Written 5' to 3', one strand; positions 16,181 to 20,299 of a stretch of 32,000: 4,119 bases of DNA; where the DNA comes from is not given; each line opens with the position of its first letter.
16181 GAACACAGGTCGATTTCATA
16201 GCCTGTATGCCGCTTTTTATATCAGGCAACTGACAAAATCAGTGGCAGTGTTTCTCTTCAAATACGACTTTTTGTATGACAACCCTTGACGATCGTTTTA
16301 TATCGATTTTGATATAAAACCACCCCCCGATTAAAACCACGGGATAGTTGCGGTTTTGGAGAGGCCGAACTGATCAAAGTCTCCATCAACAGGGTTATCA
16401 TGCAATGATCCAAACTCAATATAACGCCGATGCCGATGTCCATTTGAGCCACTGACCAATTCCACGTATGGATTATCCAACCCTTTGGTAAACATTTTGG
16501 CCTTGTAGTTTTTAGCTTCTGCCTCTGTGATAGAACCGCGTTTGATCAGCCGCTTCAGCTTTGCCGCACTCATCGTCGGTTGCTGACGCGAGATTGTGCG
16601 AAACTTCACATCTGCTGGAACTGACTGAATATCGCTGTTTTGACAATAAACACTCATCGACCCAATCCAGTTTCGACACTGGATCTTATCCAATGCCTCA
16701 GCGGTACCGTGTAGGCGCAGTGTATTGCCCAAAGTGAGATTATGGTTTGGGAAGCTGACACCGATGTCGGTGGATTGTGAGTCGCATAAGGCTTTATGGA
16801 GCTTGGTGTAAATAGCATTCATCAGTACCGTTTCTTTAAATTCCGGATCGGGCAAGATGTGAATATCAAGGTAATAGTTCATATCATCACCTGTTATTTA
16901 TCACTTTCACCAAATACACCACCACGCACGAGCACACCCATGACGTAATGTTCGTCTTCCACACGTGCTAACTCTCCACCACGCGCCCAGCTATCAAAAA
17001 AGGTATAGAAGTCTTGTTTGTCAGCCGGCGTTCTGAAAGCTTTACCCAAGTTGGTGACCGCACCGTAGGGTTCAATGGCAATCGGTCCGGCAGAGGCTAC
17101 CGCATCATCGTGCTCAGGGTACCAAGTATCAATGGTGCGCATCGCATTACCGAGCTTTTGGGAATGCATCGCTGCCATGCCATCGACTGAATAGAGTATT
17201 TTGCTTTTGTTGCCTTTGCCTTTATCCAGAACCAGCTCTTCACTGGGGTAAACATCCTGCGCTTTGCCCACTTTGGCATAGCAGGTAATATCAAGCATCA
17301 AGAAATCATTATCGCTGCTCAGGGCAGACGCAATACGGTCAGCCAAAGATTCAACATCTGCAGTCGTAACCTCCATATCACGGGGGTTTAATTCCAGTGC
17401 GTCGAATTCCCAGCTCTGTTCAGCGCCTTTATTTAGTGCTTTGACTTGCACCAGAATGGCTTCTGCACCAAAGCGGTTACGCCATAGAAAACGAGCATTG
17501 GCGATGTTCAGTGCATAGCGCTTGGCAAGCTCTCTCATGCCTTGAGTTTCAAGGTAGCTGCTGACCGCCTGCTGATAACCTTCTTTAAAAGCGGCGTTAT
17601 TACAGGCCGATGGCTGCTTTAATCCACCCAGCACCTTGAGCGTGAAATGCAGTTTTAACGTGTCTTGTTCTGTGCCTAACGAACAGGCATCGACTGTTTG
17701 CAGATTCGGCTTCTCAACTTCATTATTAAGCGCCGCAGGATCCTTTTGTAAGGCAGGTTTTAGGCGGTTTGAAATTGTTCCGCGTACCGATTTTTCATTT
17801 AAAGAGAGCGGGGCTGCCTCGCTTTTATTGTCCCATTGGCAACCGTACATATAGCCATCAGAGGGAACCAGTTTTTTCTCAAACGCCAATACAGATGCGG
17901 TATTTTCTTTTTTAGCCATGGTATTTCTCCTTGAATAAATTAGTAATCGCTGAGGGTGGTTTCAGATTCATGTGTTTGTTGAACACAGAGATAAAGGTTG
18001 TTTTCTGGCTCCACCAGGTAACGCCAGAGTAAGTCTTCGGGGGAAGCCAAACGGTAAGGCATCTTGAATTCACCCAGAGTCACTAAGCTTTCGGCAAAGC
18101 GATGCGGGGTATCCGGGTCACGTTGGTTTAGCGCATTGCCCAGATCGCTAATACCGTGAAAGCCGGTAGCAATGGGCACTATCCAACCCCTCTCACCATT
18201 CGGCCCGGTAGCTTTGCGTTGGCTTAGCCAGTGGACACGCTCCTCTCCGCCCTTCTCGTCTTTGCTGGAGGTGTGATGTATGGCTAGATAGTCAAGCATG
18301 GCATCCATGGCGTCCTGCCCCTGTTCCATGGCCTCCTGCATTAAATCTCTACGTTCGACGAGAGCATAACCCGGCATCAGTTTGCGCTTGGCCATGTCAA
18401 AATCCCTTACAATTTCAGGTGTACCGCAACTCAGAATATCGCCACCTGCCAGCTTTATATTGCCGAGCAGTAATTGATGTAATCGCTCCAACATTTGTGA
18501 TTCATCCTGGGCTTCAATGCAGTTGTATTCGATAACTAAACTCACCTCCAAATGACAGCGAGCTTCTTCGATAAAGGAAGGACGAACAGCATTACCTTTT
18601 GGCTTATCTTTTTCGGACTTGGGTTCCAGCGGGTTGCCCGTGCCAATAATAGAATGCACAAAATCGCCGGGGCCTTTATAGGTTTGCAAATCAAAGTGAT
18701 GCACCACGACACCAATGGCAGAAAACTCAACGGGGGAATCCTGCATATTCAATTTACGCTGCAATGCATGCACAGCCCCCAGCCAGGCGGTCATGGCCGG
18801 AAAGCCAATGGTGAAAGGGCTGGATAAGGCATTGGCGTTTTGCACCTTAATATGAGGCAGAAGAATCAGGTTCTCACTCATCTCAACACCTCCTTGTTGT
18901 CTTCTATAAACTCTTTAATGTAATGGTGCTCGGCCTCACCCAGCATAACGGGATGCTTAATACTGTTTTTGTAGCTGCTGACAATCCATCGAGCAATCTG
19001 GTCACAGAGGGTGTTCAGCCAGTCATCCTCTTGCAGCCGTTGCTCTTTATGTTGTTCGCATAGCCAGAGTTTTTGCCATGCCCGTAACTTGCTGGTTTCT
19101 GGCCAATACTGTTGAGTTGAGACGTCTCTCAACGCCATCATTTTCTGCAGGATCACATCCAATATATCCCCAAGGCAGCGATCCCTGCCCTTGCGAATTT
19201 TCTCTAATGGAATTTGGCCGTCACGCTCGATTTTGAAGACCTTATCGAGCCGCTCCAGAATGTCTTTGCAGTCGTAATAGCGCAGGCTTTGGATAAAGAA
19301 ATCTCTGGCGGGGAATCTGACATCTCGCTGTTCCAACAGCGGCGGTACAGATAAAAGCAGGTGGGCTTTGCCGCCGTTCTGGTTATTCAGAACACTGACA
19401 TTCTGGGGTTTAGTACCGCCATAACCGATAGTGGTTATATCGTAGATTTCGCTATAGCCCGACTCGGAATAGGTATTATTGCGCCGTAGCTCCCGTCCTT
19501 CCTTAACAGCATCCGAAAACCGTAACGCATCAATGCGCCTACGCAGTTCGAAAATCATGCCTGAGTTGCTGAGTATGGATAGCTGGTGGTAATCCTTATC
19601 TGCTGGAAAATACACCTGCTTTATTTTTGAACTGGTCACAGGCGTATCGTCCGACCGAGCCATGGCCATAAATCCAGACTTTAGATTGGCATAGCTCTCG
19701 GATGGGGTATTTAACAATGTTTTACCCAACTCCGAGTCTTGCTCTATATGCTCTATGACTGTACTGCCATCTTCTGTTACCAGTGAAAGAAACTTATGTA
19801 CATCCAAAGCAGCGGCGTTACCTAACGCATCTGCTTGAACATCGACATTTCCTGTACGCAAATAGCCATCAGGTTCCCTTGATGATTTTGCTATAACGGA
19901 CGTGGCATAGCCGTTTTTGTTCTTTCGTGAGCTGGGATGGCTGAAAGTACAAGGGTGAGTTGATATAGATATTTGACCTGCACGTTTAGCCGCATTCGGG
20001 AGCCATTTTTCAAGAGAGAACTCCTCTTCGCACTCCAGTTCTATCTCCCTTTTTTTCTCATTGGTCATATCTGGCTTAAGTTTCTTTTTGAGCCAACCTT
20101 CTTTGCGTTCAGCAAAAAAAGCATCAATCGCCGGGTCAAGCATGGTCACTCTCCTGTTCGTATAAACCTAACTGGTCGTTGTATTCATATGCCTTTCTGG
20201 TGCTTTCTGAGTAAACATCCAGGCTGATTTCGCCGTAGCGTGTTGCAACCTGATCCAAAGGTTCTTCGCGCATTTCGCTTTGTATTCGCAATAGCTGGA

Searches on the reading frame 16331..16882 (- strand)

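Call 10: search_protein_families(library=pfam, proteins=[window:16331-16882:-])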
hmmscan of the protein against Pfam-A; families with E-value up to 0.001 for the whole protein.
window:16331-16882:- (183 aa): 1 family
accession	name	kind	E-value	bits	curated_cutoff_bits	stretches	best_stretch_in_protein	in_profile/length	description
PF09618.15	Cas_Csy4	-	2.4e-64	217.3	25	1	4-183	1-181/181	CRISPR-associated protein (Cas_Csy4)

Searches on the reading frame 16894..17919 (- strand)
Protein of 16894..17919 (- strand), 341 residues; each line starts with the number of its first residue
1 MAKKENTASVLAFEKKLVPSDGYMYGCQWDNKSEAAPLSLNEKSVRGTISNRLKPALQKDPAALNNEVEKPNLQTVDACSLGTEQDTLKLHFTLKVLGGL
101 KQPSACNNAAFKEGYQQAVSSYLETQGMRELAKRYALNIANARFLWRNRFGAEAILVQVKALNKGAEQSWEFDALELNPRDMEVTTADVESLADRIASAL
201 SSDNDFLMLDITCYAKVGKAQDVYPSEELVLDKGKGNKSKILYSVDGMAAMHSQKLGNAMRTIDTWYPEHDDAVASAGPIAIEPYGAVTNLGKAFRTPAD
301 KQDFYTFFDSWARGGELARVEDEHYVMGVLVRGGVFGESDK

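Call 10: search_protein_families(library=pfam, proteins=[window:16894-17919:-])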
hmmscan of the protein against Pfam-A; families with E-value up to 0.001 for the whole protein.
window:16894-17919:- (341 aa): 1 family
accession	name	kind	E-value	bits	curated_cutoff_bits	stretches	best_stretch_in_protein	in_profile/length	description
PF09615.15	Cas_Csy3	-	7.8e-152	505.8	25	1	7-337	1-328/328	CRISPR-associated protein (Cas_Csy3)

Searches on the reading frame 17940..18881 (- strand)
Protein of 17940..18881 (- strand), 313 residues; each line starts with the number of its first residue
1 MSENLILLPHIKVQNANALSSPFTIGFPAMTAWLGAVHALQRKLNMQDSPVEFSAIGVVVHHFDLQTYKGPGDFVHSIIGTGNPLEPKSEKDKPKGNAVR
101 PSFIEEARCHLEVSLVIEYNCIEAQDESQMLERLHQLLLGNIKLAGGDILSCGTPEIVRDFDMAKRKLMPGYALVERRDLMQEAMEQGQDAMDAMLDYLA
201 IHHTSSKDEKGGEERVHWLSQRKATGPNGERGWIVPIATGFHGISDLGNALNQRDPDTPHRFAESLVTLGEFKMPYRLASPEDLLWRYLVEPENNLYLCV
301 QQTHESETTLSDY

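Call 10: search_protein_families(library=pfam, proteins=[window:17940-18881:-])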
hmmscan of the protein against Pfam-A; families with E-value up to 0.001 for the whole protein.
window:17940-18881:- (313 aa): 1 family
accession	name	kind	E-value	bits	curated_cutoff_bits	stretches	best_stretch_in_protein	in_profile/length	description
PF09614.15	Cas_Csy2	-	1.5e-103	346.5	25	1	6-299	1-296/296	CRISPR-associated protein (Cas_Csy2)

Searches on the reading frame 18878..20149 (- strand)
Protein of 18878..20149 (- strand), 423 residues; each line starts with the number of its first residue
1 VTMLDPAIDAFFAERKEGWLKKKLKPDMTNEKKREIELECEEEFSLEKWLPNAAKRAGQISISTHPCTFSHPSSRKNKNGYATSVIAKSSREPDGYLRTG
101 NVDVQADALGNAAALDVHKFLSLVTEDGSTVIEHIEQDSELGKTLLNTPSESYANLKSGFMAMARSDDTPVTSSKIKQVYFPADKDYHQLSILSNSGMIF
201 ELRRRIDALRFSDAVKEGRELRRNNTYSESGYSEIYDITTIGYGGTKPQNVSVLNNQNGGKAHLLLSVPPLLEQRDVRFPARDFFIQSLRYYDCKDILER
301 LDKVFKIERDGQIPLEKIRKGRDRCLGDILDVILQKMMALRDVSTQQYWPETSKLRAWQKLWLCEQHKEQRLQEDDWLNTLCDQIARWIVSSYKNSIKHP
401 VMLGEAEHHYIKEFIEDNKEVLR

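Call 10: search_protein_families(library=pfam, proteins=[window:18878-20149:-])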
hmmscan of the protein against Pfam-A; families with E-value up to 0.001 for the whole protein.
window:18878-20149:- (423 aa): 1 family
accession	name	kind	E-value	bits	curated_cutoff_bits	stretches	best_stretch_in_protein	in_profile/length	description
PF09611.15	Cas_Csy1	-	8.9e-125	417.1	22.7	1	44-412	2-378/378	CRISPR-associated protein (Cas_Csy1)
